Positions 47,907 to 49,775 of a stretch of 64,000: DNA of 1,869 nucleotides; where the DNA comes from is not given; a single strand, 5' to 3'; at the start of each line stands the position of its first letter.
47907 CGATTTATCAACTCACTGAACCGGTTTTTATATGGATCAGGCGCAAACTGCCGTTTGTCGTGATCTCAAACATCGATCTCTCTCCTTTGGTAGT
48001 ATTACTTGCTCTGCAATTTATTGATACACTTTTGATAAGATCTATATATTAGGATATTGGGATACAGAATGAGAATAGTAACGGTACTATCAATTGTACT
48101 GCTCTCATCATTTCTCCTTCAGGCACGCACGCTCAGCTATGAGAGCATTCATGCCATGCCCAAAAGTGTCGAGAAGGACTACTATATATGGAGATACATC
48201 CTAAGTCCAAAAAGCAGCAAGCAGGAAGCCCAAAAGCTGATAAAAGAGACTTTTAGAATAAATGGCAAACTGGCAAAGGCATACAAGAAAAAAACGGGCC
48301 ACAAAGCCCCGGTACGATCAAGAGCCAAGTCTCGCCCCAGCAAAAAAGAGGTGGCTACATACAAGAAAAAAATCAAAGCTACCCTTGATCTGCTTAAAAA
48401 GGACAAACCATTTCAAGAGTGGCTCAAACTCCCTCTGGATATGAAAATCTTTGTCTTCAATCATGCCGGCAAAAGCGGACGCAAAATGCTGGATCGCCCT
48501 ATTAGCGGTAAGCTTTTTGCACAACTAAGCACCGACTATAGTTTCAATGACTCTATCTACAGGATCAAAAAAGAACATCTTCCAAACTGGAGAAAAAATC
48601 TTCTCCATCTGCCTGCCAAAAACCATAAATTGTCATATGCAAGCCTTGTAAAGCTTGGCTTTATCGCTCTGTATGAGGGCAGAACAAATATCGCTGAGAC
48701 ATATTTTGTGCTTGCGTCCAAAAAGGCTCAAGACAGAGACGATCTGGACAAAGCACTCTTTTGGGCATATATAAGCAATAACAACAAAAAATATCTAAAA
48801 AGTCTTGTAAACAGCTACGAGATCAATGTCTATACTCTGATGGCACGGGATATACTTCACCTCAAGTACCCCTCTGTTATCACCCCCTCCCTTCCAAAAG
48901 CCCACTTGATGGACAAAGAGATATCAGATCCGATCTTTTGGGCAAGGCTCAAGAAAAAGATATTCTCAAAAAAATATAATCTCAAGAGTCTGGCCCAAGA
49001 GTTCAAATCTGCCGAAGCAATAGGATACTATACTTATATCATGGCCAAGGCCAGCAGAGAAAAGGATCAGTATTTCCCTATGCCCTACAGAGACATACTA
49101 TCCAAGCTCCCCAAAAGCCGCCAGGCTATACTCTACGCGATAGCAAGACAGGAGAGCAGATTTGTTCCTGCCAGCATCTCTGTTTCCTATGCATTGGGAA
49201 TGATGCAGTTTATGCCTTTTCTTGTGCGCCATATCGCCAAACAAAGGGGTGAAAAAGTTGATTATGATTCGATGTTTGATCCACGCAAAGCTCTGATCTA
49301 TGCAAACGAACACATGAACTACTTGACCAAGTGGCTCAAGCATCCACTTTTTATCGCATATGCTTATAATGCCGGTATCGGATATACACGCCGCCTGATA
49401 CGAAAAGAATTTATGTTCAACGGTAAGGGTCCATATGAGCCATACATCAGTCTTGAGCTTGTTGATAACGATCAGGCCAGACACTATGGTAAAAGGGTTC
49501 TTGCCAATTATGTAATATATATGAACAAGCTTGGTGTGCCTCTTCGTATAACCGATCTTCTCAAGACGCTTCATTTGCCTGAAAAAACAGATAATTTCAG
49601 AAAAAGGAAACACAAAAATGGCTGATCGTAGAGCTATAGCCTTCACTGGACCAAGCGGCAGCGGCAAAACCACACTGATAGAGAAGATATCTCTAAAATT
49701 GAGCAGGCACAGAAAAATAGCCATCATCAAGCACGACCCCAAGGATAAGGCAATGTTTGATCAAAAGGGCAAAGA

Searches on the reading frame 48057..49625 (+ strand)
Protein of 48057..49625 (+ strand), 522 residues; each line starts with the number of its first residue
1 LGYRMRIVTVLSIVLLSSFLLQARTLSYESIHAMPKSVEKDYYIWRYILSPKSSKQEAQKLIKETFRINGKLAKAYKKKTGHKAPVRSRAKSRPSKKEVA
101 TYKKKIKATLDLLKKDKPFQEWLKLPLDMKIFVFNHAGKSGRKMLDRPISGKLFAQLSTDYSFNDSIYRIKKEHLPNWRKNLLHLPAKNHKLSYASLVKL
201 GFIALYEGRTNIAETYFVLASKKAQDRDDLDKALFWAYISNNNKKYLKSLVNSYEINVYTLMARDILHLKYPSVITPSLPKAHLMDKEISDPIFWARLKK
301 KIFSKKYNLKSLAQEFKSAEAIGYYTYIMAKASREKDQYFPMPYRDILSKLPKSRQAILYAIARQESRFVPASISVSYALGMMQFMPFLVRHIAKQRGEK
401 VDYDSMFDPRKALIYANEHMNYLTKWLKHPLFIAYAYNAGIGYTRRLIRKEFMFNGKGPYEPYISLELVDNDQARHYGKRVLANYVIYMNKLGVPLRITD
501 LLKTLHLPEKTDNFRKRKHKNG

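Call 67: search_protein_families(library=pfam, proteins=[window:48057-49625:+], max_evalue=0.001)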
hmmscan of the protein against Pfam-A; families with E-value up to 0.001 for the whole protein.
window:48057-49625:+ (522 aa): 1 family
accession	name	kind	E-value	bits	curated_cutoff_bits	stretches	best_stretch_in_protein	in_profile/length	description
PF01464.25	SLT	-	2e-21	76.2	21.3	1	353-451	11-108/117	Transglycosylase SLT domain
